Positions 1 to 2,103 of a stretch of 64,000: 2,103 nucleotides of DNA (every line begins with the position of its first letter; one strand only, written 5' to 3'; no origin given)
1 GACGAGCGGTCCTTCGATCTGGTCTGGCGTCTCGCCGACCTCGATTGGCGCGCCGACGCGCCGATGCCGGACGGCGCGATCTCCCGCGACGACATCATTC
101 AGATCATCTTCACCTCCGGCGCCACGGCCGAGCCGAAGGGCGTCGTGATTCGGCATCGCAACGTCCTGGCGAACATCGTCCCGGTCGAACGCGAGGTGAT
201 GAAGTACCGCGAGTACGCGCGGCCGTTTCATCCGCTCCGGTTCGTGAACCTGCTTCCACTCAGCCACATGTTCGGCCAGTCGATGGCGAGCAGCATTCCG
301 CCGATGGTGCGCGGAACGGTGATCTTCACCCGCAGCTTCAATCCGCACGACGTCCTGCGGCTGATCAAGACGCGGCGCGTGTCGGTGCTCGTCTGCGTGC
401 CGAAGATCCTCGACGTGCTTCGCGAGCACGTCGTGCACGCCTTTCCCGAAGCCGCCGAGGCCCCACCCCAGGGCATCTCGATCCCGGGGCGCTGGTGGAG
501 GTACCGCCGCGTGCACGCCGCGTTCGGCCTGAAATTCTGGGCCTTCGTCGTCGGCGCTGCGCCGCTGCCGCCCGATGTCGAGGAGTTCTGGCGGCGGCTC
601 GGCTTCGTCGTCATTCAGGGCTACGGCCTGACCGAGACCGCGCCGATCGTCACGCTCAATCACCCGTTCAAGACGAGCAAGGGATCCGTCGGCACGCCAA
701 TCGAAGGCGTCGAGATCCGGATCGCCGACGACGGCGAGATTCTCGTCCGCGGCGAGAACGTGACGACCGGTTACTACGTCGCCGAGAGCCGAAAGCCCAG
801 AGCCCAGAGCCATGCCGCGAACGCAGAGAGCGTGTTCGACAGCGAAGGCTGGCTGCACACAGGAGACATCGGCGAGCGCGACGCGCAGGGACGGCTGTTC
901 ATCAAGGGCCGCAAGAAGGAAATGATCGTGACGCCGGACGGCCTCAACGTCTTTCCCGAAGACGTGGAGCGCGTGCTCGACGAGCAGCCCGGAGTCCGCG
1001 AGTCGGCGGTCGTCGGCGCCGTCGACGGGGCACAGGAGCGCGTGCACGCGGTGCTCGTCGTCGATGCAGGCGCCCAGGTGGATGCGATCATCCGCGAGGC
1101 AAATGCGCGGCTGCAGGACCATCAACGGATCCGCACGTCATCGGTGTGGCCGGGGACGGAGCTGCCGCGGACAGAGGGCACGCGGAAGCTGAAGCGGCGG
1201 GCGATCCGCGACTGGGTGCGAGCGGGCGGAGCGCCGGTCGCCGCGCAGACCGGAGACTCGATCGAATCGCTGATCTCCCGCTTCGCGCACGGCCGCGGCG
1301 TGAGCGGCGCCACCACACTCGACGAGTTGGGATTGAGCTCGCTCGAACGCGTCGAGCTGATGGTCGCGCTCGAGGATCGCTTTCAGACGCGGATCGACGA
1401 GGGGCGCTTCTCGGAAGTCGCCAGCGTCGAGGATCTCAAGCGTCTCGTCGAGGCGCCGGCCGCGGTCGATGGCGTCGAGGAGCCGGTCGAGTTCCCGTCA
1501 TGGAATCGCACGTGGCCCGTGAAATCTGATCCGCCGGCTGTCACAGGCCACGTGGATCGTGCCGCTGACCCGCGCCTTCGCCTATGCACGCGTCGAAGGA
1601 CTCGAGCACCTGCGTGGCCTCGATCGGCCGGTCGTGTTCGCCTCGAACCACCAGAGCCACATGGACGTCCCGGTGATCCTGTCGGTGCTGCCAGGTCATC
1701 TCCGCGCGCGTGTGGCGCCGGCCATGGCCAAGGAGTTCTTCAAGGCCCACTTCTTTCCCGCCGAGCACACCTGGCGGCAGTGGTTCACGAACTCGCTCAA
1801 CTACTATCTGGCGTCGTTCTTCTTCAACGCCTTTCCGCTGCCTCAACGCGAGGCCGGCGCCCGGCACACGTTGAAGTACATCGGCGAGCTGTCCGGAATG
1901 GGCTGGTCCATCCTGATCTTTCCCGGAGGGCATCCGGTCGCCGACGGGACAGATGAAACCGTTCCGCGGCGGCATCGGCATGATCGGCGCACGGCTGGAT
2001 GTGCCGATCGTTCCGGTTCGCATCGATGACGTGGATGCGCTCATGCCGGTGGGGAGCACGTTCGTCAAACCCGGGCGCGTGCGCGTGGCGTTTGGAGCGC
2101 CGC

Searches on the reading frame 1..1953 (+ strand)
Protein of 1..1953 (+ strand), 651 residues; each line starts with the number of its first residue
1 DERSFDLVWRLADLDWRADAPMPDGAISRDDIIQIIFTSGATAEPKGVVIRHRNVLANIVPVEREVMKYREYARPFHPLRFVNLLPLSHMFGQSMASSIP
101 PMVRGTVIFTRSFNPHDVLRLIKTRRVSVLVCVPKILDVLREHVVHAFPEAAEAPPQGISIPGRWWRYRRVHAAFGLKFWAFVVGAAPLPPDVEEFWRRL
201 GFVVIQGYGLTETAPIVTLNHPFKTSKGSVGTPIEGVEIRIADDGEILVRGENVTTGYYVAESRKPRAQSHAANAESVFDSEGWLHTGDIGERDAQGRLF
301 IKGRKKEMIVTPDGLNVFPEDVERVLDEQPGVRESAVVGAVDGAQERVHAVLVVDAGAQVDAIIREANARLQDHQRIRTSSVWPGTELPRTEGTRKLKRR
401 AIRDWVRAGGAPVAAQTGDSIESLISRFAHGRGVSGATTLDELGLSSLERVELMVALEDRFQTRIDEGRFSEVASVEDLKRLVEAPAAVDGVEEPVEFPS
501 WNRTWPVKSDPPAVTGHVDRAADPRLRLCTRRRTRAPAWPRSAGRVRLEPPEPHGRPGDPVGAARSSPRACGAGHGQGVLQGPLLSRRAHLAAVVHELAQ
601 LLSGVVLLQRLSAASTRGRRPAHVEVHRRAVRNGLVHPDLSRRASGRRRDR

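Call 34: search_protein_families(library=pfam, proteins=[window:1-1953:+], max_evalue=0.0001)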
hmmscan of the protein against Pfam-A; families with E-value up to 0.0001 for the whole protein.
window:1-1953:+ (651 aa): 2 families
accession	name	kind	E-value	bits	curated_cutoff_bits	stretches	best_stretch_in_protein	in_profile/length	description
PF00501.34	AMP-binding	-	1.1e-45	156.5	29.9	1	21-259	153-384/384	AMP-binding enzyme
PF00550.31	PP-binding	-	2e-06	28.4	20.8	1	437-482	21-66/67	Phosphopantetheine attachment site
